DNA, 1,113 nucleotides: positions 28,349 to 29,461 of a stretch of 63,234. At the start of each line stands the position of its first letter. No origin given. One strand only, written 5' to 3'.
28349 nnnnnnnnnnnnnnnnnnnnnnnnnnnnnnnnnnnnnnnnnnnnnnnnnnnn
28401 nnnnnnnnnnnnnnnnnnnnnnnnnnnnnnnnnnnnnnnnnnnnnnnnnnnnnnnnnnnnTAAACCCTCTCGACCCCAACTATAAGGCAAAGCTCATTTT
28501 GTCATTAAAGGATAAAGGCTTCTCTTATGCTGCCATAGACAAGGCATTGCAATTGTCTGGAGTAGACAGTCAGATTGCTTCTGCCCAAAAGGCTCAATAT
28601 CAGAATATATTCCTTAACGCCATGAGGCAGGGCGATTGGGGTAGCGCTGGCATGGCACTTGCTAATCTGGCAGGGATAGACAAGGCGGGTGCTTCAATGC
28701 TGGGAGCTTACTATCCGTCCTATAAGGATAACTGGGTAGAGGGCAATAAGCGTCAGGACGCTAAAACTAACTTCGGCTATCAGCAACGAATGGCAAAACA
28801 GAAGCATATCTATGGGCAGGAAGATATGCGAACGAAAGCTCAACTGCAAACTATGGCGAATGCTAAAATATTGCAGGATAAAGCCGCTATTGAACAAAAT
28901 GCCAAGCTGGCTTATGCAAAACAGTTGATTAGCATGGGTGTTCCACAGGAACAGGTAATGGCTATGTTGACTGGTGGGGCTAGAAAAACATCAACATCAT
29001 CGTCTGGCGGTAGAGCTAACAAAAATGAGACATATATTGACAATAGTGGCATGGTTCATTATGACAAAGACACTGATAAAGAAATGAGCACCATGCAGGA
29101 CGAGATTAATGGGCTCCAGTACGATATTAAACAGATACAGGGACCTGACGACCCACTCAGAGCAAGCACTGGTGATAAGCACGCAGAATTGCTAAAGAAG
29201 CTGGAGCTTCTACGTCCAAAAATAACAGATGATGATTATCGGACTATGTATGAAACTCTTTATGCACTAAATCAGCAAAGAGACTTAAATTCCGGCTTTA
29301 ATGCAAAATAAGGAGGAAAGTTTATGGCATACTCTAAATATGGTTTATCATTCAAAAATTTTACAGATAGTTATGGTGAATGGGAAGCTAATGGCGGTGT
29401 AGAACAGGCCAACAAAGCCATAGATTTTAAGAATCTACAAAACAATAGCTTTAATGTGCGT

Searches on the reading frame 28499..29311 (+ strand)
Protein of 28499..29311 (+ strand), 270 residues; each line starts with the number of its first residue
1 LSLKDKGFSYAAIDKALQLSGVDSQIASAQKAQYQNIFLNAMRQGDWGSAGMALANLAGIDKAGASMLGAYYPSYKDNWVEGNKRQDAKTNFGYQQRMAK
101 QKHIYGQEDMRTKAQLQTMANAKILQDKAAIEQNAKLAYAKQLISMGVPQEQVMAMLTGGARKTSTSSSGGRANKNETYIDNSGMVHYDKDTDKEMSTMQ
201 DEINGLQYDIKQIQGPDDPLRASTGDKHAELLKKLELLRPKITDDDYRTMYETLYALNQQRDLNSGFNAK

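Call 77: find_encoding_contigs(protein=window:28499-29311:+, flank=3000, max_places=8)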
Protein window:28499-29311:+ (270 aa): 13 contigs read that carry it; 4 places shown.
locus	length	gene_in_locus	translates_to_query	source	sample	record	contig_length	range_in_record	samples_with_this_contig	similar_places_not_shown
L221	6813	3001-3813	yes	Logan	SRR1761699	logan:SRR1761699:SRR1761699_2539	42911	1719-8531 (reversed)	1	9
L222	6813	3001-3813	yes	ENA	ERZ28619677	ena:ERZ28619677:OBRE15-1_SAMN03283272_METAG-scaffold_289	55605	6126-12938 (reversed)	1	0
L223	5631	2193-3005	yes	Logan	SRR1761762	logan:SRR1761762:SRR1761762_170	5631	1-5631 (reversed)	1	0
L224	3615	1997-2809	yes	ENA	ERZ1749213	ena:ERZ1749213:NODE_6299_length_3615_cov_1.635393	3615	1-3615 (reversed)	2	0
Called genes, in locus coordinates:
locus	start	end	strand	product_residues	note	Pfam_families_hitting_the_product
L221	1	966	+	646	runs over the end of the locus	-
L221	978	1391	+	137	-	-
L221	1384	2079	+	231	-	-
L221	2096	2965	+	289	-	-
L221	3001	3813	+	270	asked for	-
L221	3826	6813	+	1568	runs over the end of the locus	?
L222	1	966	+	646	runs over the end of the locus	-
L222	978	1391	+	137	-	-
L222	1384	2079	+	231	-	-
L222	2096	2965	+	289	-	-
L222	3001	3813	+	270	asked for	-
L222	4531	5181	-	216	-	-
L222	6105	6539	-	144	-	-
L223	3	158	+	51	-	?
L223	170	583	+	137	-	-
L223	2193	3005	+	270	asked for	-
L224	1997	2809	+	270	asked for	-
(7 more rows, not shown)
